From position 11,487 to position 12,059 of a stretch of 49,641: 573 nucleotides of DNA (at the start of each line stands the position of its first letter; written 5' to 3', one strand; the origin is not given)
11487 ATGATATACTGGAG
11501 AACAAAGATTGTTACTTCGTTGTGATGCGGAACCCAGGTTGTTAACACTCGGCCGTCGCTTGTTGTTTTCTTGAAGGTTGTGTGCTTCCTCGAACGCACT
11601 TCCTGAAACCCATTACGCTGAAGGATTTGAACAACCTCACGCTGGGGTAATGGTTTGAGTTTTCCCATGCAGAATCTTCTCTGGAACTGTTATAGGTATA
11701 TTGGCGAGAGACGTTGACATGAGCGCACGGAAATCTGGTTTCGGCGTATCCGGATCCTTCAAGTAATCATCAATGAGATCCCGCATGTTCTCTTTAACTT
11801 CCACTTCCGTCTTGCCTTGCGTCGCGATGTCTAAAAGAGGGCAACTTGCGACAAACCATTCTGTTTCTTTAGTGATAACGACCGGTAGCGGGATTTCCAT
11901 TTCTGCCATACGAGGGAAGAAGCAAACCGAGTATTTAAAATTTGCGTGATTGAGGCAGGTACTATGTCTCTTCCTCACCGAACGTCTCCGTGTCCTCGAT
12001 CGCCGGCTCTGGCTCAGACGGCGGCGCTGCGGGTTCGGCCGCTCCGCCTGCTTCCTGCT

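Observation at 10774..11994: Double toxin-antitoxin block inserted at the 3' end of ribosomal protein gene rps3ae, bracketed by a perfect 27-bp direct repeat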

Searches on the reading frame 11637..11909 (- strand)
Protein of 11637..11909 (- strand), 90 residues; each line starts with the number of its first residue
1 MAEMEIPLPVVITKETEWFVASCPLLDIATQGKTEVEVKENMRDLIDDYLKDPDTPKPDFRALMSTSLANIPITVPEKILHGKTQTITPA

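Call 11: search_protein_families(library=pfam, proteins=[window:11637-11909:-], max_evalue=0.01)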
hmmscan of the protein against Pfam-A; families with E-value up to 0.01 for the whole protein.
window:11637-11909:- (90 aa): 0 families

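Call 29: search_protein_families(library=pfam, proteins=[L012:2606-2992:-, L013:364-1983:+], max_evalue=0.01)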
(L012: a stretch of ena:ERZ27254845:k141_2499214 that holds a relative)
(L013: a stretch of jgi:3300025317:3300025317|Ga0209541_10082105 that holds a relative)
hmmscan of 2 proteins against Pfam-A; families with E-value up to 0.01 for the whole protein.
L012:2606-2992:- (128 aa): 0 families

L013:364-1983:+ (539 aa): 2 families
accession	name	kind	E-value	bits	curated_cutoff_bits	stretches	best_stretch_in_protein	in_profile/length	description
PF00391.29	PEP-utilizers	-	5.1e-27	93.7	23.1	1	455-525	2-72/72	PEP-utilising enzyme, mobile domain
PF17853.6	GGDEF_2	-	0.0082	16.8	24.5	0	350-423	8-86/116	GGDEF-like domain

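Call 51: search_protein_families(library=ncbifam, proteins=[window:11637-11909:-, L012:2606-2992:-], max_evalue=0.1)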
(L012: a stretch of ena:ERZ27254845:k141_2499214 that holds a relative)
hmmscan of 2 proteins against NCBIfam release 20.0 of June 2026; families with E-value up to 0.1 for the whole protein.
window:11637-11909:- (90 aa): 0 families

L012:2606-2992:- (128 aa): 0 families

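Call 53: search_solved_structures(query=window:11637-11909:-, max_evalue=10)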
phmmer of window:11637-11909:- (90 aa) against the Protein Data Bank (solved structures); distinct sequences matched with E-value up to 10: 0.

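Call 67: find_homologous_proteins(query=window:11637-11909:-, max_evalue=0.001)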
Query window:11637-11909:- (90 aa): 235 proteins with E <= 0.001 among 236 candidates; the best 120 are listed.
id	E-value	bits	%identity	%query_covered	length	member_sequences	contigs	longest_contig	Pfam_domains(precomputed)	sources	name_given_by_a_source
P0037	3.6e-50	186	100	97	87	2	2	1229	-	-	-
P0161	8.2e-39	149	75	98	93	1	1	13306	-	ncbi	-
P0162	7.2e-34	134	69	98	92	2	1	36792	-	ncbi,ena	-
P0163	8.0e-34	133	71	94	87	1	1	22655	-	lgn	-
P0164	8.1e-34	133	70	93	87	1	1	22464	-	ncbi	-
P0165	1.1e-33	133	69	93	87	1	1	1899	-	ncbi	-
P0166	2.8e-33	132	71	93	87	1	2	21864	-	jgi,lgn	jgi:predicted RNase H-like HicB family nuclease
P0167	3.7e-33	131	71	93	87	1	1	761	-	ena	-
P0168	4.0e-33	131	71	92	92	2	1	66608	-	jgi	jgi:predicted RNase H-like HicB family nuclease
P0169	4.3e-33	131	67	93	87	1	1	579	-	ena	-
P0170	4.8e-33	131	68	93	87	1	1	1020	-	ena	-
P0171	5.0e-33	131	70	93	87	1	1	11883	-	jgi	jgi:predicted RNase H-like HicB family nuclease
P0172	5.5e-33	131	71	88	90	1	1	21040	-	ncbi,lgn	-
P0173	7.0e-33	130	70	93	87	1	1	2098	-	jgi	jgi:predicted RNase H-like HicB family nuclease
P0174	8.7e-33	130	67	97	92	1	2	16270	-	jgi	jgi:predicted RNase H-like HicB family nuclease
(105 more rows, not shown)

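Call 68: find_encoding_contigs(protein=P0161, flank=3000, max_places=3)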
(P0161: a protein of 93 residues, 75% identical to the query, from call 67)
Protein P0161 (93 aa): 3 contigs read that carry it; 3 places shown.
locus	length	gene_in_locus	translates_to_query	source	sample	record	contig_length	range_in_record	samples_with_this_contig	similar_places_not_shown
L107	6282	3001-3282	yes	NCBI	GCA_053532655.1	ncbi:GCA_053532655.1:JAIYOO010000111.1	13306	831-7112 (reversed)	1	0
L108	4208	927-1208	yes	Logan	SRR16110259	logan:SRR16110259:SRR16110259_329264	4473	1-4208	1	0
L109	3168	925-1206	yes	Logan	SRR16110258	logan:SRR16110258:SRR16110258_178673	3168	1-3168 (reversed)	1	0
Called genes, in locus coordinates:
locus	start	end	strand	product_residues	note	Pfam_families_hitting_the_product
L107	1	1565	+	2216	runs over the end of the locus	PF09136:Glucodextran_B (faint), PF10102:DUF2341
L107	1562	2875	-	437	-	PF26550:Tricorn_2nd (weak), PF25174:Beta-prop_THOC3 (faint)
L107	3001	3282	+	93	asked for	-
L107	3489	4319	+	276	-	-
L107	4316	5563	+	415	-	PF07690:MFS_1, PF00083:Sugar_tr, PF07690:MFS_1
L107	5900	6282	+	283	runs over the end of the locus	-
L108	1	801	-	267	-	?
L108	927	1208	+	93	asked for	-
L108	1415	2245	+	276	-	-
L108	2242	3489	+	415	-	PF07690:MFS_1, PF00083:Sugar_tr, PF07690:MFS_1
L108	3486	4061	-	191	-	PF03167:UDG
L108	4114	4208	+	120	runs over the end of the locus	?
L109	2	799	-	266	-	?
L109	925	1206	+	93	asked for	-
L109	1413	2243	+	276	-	-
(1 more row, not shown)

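Call 69: find_encoding_contigs(protein=P0162, flank=3000, max_places=3)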
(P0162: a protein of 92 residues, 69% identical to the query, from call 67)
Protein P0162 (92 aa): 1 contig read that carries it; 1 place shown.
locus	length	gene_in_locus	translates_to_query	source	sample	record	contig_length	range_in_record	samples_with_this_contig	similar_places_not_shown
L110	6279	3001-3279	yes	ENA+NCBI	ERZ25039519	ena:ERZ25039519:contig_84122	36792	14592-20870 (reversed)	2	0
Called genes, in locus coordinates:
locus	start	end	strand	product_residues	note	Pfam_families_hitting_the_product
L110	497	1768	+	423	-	-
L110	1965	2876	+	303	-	PF00413:Peptidase_M10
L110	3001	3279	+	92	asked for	-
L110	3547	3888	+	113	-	-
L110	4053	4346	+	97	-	-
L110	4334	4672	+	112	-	PF22036:MoaF_like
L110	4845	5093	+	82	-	PF00173:Cyt-b5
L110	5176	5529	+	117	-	PF04343:DUF488, PF22751:DUF488-N3a, PF22752:DUF488-N3i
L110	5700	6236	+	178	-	PF07411:DUF1508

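Call 70: find_encoding_contigs(protein=P0163, flank=3000, max_places=3)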
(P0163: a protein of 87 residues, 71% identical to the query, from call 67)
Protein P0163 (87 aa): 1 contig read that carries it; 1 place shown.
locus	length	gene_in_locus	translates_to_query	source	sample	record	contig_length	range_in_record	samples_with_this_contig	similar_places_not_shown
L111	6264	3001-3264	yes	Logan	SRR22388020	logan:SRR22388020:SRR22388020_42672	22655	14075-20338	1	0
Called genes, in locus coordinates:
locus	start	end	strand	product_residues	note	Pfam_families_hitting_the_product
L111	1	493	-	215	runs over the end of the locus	PF01912:eIF-6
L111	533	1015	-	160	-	PF01198:Ribosomal_L31e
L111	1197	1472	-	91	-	PF01984:dsDNA_bind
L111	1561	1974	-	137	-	PF01090:Ribosomal_S19e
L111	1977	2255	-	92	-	-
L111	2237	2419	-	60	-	-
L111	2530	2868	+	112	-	-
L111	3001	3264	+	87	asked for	-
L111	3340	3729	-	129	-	PF01797:Y1_Tnp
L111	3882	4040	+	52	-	PF07927:HicA_toxin (weak)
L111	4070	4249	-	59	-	PF01667:Ribosomal_S27e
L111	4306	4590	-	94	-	PF00935:Ribosomal_L44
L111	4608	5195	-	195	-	PF05916:Sld5, PF27418:GINS23_N (weak), PF22090:Gins51_C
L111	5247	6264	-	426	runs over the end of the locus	PF21686:LigD_Prim-Pol (faint), PF01896:DNA_primase_S (weak), PF04104:DNA_primase_lrg (faint)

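Call 71: find_encoding_contigs(protein=P0164, flank=3000, max_places=3)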
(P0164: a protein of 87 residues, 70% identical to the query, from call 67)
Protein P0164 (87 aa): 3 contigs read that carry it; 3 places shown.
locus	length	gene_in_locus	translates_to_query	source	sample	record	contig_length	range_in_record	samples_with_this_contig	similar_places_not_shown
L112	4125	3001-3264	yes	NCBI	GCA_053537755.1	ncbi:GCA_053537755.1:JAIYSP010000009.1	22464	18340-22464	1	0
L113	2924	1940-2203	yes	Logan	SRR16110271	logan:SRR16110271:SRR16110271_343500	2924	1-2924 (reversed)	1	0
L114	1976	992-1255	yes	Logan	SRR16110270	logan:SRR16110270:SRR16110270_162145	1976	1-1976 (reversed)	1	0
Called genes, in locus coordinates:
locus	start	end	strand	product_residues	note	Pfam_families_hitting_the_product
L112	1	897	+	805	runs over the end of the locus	PF01555:N6_N4_Mtase, PF01170:UPF0020 (faint), PF03602:Cons_hypoth95 (faint), PF06325:PrmA (weak), PF27126:NmeDI_C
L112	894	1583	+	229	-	PF04250:DUF429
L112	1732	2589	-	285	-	-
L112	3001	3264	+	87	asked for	-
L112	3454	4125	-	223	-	?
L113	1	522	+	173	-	?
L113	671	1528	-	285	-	-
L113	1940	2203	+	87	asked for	-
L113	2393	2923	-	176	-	?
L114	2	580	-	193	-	?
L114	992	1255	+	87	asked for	-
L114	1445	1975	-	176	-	?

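Call 88: search_protein_families(library=pfam, proteins=[L012:3154-3537:-, L012:2606-2992:-, L112:3454-4074:-, L091:1483-3663:+, L074:3206-3745:+, L046:3291-3749:+, L046:4349-4705:+], max_evalue=0.01)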
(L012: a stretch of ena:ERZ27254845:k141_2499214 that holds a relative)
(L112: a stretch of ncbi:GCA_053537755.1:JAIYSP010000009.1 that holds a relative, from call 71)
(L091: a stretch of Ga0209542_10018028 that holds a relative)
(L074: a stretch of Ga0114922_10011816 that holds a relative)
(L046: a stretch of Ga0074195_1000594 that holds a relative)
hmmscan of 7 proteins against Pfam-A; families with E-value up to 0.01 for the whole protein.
L012:3154-3537:- (127 aa): 1 family
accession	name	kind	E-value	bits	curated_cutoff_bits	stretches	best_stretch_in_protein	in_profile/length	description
PF13518.12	HTH_28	-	0.0091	16.5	25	0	53-92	4-37/52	Helix-turn-helix domain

L012:2606-2992:- (128 aa): 0 families

L112:3454-4074:- (206 aa): 10 families
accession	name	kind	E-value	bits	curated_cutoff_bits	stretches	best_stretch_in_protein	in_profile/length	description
PF06858.20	NOG1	-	2.3e-24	85.4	27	1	99-154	2-58/58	Nucleolar GTP-binding protein 1 (NOG1)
PF01926.29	MMR_HSR1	-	1.7e-21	76.9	21.9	1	33-152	1-113/113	50S ribosome-binding GTPase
PF02421.24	FeoB_N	-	1.4e-12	47.8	27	1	33-190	2-156/156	Ferrous iron transport protein B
PF00009.33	GTP_EFTU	-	1.3e-06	28.6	26.5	1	67-186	58-178/188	Elongation factor Tu GTP binding domain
PF03193.22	RsgA_GTPase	-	1.2e-05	25.7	30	0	12-59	86-135/174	RsgA GTPase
PF00350.29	Dynamin_N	-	0.00011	22.8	27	0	63-151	86-166/168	Dynamin family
PF10662.15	PduV-EutP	-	0.0004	20.6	21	1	76-190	32-141/143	Ethanolamine utilisation - propanediol utilisation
PF00735.24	Septin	-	0.0013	18.5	26.2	0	143-164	141-162/280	Septin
PF16897.10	MMR_HSR1_Xtn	-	0.0027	18.1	35.2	1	146-191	58-101/106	C-terminal region of MMR_HSR1 domain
PF16575.11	CLP1_P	-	0.0029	17.9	26.6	0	123-183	110-166/188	mRNA cleavage and polyadenylation factor CLP1 P-loop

L091:1483-3663:+ (726 aa): 2 families
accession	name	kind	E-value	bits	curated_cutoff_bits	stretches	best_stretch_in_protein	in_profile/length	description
PF01411.24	tRNA-synt_2c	-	2.9e-126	422.6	30.3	2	272-585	136-455/552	tRNA synthetases class II (A)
PF07973.19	tRNA_SAD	-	6.7e-14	52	24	1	668-717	1-43/44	Threonyl and Alanyl tRNA synthetase second additional domain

L074:3206-3745:+ (179 aa): 0 families

L046:3291-3749:+ (152 aa): 1 family
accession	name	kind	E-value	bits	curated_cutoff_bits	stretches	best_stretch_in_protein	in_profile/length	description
PF18894.6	PhageMetallopep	-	2e-21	76.9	23.7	1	22-124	2-112/134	Putative phage metallopeptidase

L046:4349-4705:+ (118 aa): 1 family
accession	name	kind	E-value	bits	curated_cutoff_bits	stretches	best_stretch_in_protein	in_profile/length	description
PF02643.20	DUF192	-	0.0003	21.3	27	1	23-83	9-71/96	Uncharacterized ACR, COG1430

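Call 90: search_protein_families(library=pfam, alignment_id=A2, max_evalue=1)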
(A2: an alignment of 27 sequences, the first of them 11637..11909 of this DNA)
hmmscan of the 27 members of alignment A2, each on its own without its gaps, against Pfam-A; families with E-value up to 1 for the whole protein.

A. member 1, window:11637-11909:- (90 aa): 0 families

B. families by the number of members that match (of 27 scanned): 9 families
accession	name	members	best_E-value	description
PF12910.14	PHD_like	23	0.0012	Antitoxin of toxin-antitoxin, RelE / RelB, TA system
PF21748.3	UPF0150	3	0.047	UPF0150-like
PF02563.21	Poly_export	2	0.029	Polysaccharide biosynthesis/export protein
PF19615.4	DUF6120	2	0.17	Family of unknown function (DUF6120)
PF03427.18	CBM_19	2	0.22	Carbohydrate binding domain (family 19)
PF19150.5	DUF5832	1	0.017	Family of unknown function (DUF5832)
PF24113.1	DUF7387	1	0.031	Family of unknown function (DUF7387)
PF21658.2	LNYV_PP_C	1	0.13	Lettuce necrotic yellow virus phosphoprotein C-terminal domain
PF01817.26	CM_2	1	0.21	Chorismate mutase type II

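Call 92: search_solved_structures(query=A2, max_evalue=1)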
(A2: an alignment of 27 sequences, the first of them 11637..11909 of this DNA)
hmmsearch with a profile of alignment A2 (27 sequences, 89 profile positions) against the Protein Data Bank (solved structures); distinct sequences matched with E-value up to 1: 11.
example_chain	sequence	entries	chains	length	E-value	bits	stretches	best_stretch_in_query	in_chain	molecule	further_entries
2yx5_A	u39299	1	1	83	0.19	15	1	21-56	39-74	UPF0062 protein MJ1593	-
6noc_A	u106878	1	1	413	0.48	13.7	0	38-73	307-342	Fem-3 mRNA-binding factor 2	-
4jis_A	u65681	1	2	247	0.48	13.7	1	8-77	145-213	ribitol-5-phosphate cytidylyltransferase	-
6noh_A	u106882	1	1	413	0.48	13.7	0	38-73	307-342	Fem-3 mRNA-binding factor 2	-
6nof_A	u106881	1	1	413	0.49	13.7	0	38-73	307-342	Fem-3 mRNA-binding factor 2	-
3k5q_A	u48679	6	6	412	0.49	13.7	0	38-73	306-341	Fem-3 mRNA-binding factor 2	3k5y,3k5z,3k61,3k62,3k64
3qg9_A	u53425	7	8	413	0.5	13.7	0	38-73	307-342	Fem-3 mRNA-binding factor 2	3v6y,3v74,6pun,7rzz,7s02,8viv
2yzt_A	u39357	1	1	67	0.58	13.4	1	9-47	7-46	Putative uncharacterized protein TTHA1756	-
8sj7_A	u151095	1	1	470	0.73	13.1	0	38-73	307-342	Fem-3 mRNA-binding factor 2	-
6c0f_w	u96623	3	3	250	0.86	12.9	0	27-46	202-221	Ribosomal RNA-processing protein 15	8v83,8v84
3qgb_A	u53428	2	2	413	0.93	12.8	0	38-73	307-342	Fem-3 mRNA-binding factor 2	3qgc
